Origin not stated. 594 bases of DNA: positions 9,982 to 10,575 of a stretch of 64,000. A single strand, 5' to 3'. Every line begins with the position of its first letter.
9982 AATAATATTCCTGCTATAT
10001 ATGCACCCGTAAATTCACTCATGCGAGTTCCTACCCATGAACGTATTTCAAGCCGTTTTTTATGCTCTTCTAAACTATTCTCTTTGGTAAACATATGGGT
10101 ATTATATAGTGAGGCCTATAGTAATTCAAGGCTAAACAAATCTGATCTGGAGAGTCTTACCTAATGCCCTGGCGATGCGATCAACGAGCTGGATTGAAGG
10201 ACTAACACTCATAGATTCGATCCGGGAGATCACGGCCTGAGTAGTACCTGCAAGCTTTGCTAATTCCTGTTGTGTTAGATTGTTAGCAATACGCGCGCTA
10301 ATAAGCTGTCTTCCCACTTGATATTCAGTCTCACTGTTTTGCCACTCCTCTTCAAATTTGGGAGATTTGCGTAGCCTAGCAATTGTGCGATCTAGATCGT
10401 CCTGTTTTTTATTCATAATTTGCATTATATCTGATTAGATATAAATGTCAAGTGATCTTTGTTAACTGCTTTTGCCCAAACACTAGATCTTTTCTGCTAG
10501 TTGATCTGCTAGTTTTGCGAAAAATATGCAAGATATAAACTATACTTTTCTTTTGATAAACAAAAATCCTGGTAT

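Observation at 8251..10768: HigB(Gp49-like)/HigA(XRE) toxin-antitoxin pair plus three hypothetical genes embedded inside the glycosylation operon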

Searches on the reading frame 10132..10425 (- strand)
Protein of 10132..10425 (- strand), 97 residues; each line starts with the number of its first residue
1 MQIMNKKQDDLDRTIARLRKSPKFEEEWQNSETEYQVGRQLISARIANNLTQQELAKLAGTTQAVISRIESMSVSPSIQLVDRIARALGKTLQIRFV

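Call 3: search_protein_families(library=pfam, proteins=[window:10132-10425:-], max_evalue=0.1)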
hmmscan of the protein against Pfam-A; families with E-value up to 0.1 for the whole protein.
window:10132-10425:- (97 aa): 8 families
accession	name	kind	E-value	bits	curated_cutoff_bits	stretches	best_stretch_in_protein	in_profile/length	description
PF01381.28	HTH_3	-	2.7e-14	53.4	23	1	43-93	3-53/55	Helix-turn-helix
PF13560.12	HTH_31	-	1.5e-09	38.5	27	1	36-89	1-55/64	Helix-turn-helix domain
PF13443.12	HTH_26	-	0.00012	22.7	22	1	46-90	7-52/63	Cro/C1-type HTH DNA-binding domain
PF13744.12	HTH_37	-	0.00016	21.8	27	1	36-95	18-78/80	Helix-turn-helix domain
PF12844.13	HTH_19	-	0.00093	19.5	30.2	1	39-89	2-52/64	Helix-turn-helix domain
PF13545.12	HTH_Crp_2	-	0.0014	18.9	27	1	45-69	18-42/70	Crp-like helix-turn-helix domain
PF15731.11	MqsA_antitoxin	-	0.015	15.9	30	1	30-82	63-115/131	Antitoxin component of bacterial toxin-antitoxin system, MqsA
PF04545.22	Sigma70_r4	-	0.021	14.8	24.1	1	39-71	10-42/50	Sigma-70, region 4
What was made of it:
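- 10132..10416 (-): higA-like XRE/HTH_3 antitoxin gene (94 aa from ATG 10416, which lies 7 nt after the -10 box, so probably leaderless; the ATG at 10425 gives 97 aa). HTH_3, E=2.7e-14 (call 3).
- Checked: Antitoxin 10132-10425: HTH_3, E=2.7e-14 (call 3).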

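Call 4: search_protein_families(library=ncbifam, proteins=[window:10132-10425:-], max_evalue=0.1)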
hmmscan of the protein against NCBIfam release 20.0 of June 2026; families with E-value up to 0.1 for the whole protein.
window:10132-10425:- (97 aa): 23 families
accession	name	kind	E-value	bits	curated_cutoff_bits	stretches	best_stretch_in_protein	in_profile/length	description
TIGR03070.1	couple_hipB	subfamily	3e-10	39.9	71.65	1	36-92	2-58/58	type II toxin-antitoxin system Y4mF family antitoxin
NF041951.1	phage_RstR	subfamily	4.4e-08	33.4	80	1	37-88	3-54/108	RstR family transcriptional repressor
TIGR00270.2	TIGR00270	equivalog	2.1e-07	30.9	110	1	38-92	77-131/159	multiprotein bridging factor aMBF1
NF007408.0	PRK09943.1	equivalog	6.7e-07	29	211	1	32-92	3-63/185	HTH-type transcriptional regulator PuuR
NF047948.1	male_kill_WMK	equivalog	2.6e-05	23.8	300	1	28-88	154-214/300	WO male-killing family protein Wmk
NF006015.0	PRK08154.1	subfamily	4.3e-05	22.8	204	1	22-93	16-87/314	anaerobic benzoate catabolism transcriptional regulator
TIGR03830.1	CxxCG_CxxCG_HTH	subfamily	4.5e-05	23.2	61.8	1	30-82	59-111/127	type II TA system antitoxin MqsA family protein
NF041575.1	antitoxPezA_Strep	equivalog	5.7e-05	23.1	290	1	37-87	2-52/158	type II toxin-antitoxin system antitoxin PezA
NF007271.0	PRK09726.1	equivalog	0.00017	21.5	79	1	37-89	13-65/88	type II toxin-antitoxin system antitoxin HipB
TIGR02980.1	SigBFG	subfamily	0.0028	17.4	234.35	1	39-74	184-219/227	SigB/SigF/SigG family RNA polymerase sigma factor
NF010465.0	PRK13890.1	equivalog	0.0042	17.2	96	1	48-93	17-62/121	conjugal transfer protein TrbA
NF007257.0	PRK09706.1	subfamily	0.0055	16.5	101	1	36-88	5-57/135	transcriptional repressor DicA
NF052239.1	antitox_spr1629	equivalog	0.0086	15.2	335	1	37-86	3-52/377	spr1629 family repressor/antitoxin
NF007601.2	PRK10247.1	equivalog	0.01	15.4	292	1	33-90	107-164/204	iron efflux ABC transporter ATP-binding subunit FetA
NF041493.1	MobT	equivalog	0.011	14.6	600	1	44-90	4-50/383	MobT family relaxase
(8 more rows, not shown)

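Call 32: find_homologous_proteins(query=window:10132-10425:-)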
Query window:10132-10425:- (97 aa): 98 proteins with E <= 0.001 among 102 candidates.
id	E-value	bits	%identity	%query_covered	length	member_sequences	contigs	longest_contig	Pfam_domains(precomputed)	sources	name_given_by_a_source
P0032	6.4e-51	187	99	100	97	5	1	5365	PF01381.29,PF13560.13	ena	-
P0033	4.3e-39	150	82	95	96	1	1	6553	PF01381.29,PF13560.13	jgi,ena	-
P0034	1.3e-36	142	74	97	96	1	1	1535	PF01381.29,PF13560.13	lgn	-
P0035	4.2e-32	127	69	97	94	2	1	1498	PF01381.29,PF13560.13,PF13443.13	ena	-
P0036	6.9e-32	127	69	100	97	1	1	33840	PF01381.29,PF13560.13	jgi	-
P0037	1.8e-31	125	69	98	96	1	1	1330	PF01381.29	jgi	-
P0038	8.9e-30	120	62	87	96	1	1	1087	PF01381.29,PF13560.13,PF13443.13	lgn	-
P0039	2.9e-29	118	65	94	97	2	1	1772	PF01381.29,PF13560.13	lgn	-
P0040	3.2e-29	118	62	95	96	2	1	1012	PF01381.29,PF13560.13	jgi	jgi:ribosome-binding protein aMBF1 (putative translation factor)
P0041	6.8e-29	117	65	92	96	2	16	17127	PF01381.29,PF13560.13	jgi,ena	-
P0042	8.8e-29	117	62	98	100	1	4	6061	PF01381.29,PF13560.13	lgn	-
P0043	1.7e-28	116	62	98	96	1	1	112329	PF01381.29,PF13560.13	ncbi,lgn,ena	-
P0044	9.9e-28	114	61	97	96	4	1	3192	PF01381.29,PF13560.13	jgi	-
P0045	1.1e-27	113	66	92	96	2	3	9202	PF01381.29,PF13560.13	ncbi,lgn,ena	-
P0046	4.7e-27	111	63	93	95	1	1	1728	PF01381.29,PF13560.13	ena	-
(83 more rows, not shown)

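Call 33: find_encoding_contigs(protein=P0033, flank=5000, max_places=2)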
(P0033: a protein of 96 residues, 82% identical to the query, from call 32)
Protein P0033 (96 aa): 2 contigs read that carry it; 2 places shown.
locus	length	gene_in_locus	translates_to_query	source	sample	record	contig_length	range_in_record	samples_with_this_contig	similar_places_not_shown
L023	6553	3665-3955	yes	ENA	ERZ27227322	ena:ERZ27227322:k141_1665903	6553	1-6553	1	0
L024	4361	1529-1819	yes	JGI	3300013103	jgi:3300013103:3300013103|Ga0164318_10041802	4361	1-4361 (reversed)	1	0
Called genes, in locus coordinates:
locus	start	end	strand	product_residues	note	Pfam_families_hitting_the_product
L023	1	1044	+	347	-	?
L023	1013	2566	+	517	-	PF09913:DUF2142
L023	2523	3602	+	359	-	-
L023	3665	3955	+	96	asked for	PF13560:HTH_31, PF01381:HTH_3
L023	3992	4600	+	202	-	-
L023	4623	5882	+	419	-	PF01943:Polysacc_synt, PF13440:Polysacc_synt_3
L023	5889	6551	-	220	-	?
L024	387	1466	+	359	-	-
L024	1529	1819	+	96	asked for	PF13560:HTH_31, PF01381:HTH_3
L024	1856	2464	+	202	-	-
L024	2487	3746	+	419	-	PF01943:Polysacc_synt, PF13440:Polysacc_synt_3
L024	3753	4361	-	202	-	?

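Call 34: find_encoding_contigs(protein=P0036, flank=5000, max_places=2)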
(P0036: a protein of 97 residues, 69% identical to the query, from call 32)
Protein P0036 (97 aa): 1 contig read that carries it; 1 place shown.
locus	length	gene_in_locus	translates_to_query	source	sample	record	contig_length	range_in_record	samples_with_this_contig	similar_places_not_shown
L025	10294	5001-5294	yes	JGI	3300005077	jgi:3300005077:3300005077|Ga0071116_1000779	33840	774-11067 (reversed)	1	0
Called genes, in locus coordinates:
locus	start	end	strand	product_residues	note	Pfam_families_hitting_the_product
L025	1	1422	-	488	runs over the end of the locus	PF00890:FAD_binding_2 (faint), PF01266:DAO (faint), PF01593:Amino_oxidase, PF01946:Thi4 (weak), PF13450:NAD_binding_8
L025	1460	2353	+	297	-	PF01073:3Beta_HSD, PF01370:Epimerase, PF04321:RmlD_sub_bind, PF16363:GDP_Man_Dehyd, PF07993:NAD_binding_4 (weak)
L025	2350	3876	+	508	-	PF09913:DUF2142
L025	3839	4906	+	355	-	-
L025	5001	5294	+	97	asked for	PF13560:HTH_31, PF01381:HTH_3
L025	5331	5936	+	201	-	-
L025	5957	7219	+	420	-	PF01943:Polysacc_synt, PF13440:Polysacc_synt_3 (weak)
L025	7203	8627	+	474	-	-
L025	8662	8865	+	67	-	-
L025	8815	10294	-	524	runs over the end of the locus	PF20604:DUF6798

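Call 35: find_encoding_contigs(protein=P0041, flank=5000, max_places=4)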
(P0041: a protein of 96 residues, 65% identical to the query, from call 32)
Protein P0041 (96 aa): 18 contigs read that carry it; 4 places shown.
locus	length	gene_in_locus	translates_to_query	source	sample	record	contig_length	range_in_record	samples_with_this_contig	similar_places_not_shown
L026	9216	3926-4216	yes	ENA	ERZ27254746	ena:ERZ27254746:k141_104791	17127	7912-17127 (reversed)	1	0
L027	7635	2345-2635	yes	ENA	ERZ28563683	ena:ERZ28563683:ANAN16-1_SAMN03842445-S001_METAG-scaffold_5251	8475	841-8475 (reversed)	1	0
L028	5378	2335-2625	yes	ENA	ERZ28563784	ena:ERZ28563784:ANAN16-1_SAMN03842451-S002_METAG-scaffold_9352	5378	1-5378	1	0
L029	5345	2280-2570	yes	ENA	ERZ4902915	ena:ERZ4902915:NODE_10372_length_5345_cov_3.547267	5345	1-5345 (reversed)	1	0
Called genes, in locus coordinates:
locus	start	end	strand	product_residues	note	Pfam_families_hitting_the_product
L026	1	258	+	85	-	?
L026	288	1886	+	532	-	PF09913:DUF2142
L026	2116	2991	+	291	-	-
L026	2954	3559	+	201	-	-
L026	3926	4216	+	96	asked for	PF13560:HTH_31 (weak), PF01381:HTH_3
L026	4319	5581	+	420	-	PF01943:Polysacc_synt, PF13440:Polysacc_synt_3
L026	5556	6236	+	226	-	PF13489:Methyltransf_23, PF01209:Ubie_methyltran, PF07021:MetW, PF13847:Methyltransf_31, PF08241:Methyltransf_11, PF08242:Methyltransf_12, PF13649:Methyltransf_25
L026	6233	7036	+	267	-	PF00535:Glycos_transf_2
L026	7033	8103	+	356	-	PF00534:Glycos_transf_1, PF13692:Glyco_trans_1_4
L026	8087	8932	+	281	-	PF00535:Glycos_transf_2, PF10111:Glyco_tranf_2_2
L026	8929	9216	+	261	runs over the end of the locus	PF13489:Methyltransf_23, PF05219:DREV (weak), PF07021:MetW, PF13847:Methyltransf_31, PF08241:Methyltransf_11, PF08242:Methyltransf_12, PF13649:Methyltransf_25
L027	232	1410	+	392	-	-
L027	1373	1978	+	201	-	-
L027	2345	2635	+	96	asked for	PF13560:HTH_31 (weak), PF01381:HTH_3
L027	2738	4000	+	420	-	PF01943:Polysacc_synt, PF13440:Polysacc_synt_3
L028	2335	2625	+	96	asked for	PF13560:HTH_31 (weak), PF01381:HTH_3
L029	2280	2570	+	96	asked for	PF13560:HTH_31 (weak), PF01381:HTH_3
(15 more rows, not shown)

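Call 42: find_related_loci(query=A3, collection=metagenome_contigs, flank=6000)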
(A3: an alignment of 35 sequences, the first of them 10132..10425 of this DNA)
Query A3 (97 aa) in metagenome_contigs; peptide patterns used: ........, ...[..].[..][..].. (x = any residue, [..] = any of these).
595 stretches matched a pattern; 405 encode a relative of the query (tblastn E <= 1e-3); the best 80 are kept; 80 distinct loci.
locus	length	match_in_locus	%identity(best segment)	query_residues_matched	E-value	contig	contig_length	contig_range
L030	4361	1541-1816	82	6-97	8e-47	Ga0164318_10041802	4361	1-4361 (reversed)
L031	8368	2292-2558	65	9-97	4e-36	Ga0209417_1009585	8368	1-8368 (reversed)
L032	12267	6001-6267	63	9-97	1e-35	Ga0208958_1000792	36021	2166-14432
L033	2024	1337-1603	65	9-97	5e-36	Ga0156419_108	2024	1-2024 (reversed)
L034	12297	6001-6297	64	1-97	3e-35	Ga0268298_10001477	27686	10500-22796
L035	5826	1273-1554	61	3-96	4e-34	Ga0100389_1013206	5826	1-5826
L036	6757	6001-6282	61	3-96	4e-34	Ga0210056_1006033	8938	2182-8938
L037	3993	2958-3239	61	3-96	4e-34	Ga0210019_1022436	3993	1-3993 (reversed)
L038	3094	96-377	61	3-96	4e-34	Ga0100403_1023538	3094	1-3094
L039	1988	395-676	61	3-96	3e-34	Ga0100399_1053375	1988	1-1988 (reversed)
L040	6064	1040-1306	62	9-97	8e-32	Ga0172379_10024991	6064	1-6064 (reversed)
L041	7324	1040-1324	59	3-97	9e-32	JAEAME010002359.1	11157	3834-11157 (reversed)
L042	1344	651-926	60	6-97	2e-31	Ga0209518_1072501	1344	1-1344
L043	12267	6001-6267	60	9-97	2e-30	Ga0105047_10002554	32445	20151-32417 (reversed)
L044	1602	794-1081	54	1-96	1e-29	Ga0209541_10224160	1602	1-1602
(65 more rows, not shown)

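Call 66: search_solved_structures(query=A3, max_evalue=0.001, show_alignments=1)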
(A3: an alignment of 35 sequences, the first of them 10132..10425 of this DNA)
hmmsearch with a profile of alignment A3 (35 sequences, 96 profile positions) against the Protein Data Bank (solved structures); distinct sequences matched with E-value up to 0.001: 25.
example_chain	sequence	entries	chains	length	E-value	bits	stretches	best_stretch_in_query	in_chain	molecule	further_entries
6af3_B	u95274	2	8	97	5.3e-09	39.1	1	26-93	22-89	HigA antitoxin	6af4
7nrd_Sh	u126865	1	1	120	1.6e-07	34.3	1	31-92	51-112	Multiprotein-bridging factor 1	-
6zvi_T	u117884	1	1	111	1.8e-07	34.2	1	31-91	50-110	MBF1 isoform 1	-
9f9s_CN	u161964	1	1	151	2.7e-07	33.6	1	31-92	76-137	Multiprotein-bridging factor 1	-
6zvh_i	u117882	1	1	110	4.1e-05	26.6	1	24-91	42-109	Endothelial differentiation-related factor 1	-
9p73_CH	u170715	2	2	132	4.3e-05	26.6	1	24-92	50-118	Endothelial differentiation-related factor 1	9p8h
9b0q_CH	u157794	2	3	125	5e-05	26.4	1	24-92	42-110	Endothelial differentiation-related factor 1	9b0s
7o81_AU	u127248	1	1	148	5.2e-05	26.3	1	24-92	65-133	EDF1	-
9rpv_E4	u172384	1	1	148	5.3e-05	26.3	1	25-92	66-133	Endothelial differentiation-related factor 1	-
3kxa_A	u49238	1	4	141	7.6e-05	25.8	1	38-89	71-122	Putative uncharacterized protein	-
1x57_A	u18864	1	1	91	9.7e-05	25.4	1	34-92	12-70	Endothelial differentiation-related factor 1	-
4yg1_A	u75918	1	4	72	0.0001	25.4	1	34-90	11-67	Antitoxin HipB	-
4yg4_A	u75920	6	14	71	0.00012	25.2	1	35-90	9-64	Antitoxin HipB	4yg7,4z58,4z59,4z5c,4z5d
4z5h_A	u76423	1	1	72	0.00015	24.8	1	35-90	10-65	Antitoxin HipB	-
2mez_A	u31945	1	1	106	0.00016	24.8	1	40-91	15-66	Multiprotein Bridging Factor (MBP-like)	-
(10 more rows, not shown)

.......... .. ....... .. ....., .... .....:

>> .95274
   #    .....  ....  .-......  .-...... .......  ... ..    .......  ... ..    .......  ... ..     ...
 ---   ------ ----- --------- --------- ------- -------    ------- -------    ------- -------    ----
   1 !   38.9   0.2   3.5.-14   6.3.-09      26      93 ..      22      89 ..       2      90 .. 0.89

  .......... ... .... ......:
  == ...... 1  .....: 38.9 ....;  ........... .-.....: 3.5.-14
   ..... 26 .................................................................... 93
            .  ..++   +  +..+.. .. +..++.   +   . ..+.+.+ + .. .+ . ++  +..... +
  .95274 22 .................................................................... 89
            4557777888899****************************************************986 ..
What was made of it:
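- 10132..10416 (-): The family profile hits SpHigA 6af3_B at E=5.3e-9 (call 66).
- On higBA-type type II TA operon: 6af3_B HigA, E=5.3e-9 (call 66).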

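Call 76: search_protein_families(library=padloc, proteins=[window:10132-10416:-], max_evalue=0.01)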
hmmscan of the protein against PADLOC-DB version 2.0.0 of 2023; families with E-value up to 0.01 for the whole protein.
window:10132-10416:- (94 aa): 17 families
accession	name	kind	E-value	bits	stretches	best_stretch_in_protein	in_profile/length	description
PDLC02926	HTH_VI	-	3e-09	35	1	35-86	3-54/92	-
PDLC04142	capH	-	6.3e-08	31.6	1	35-90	8-63/103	capH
PDLC03952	RmrA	-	2.1e-06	24.9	1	26-88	15-77/395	-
PDLC03954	RmrA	-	2.9e-06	24.4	1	34-86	11-63/380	-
PDLC03949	RmrA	-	5.8e-06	23.4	1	37-87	6-56/363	-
PDLC03951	RmrA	-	1e-05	22.7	1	35-86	10-61/400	-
PDLC03947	RmrA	-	1.2e-05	22.4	1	28-85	6-63/383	-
PDLC03946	RmrA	-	1.3e-05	22.1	1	36-86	5-55/357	-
PDLC03665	Control_protein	-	5.1e-05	21.5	1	44-89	20-65/77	control protein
PDLC03955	RmrA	-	0.00014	19.2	1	37-86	24-73/371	-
PDLC03953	RmrA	-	0.00019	18.8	1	35-87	7-59/373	-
PDLC03944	RmrA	-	0.0003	17.9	1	35-85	8-58/384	-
PDLC03948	RmrA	-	0.00058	16.8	1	34-86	9-61/397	-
PDLC03956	RmrA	-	0.00064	16.9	1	33-85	8-61/399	-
PDLC03943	RmrA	-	0.0015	15.7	1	35-86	4-55/370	-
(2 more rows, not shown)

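Call 77: search_protein_families(library=phrogs, proteins=[window:10132-10416:-], max_evalue=0.001)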
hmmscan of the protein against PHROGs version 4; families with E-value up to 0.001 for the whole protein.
window:10132-10416:- (94 aa): 16 families
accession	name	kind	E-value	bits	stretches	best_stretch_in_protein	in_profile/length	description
phrog_1373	-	transcription regulation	7e-18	66.2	1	13-94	42-124/166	transcriptional regulator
phrog_8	-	transcription regulation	1.4e-08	35.5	1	33-88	161-211/346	transcriptional regulator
phrog_2439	-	transcription regulation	1.6e-08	34.9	1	34-86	8-60/367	transcriptional regulator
phrog_3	-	transcription regulation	1.8e-08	35.6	1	27-87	82-139/430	transcriptional repressor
phrog_2339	-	DNA, RNA and nucleotide metabolism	2.2e-07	31.8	1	23-93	15-86/98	HTH DNA binding protein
phrog_5823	-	transcription regulation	1.2e-06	28.9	1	31-89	4-63/404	transcriptional regulator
phrog_4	-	transcription regulation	1.4e-06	28.5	1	33-88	137-187/400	transcriptional repressor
phrog_29047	-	unknown function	2.1e-06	28.7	1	29-91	87-149/159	-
phrog_7241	-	transcription regulation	2.2e-06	28.8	1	41-87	69-115/122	transcriptional regulator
phrog_2328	-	transcription regulation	1.2e-05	26.1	1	31-86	15-68/128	transcriptional repressor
phrog_6831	-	transcription regulation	5.1e-05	24.2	1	35-80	7-53/68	transcriptional regulator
phrog_11553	-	unknown function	9.1e-05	22.9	1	31-91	33-92/278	-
phrog_4836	-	transcription regulation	0.0001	22.9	1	29-78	71-120/194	CII-like regulator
phrog_7950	-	transcription regulation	0.00017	22.6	0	37-68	11-42/68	transcriptional repressor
phrog_4583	-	transcription regulation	0.00019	22.4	1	37-89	14-66/81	transcriptional repressor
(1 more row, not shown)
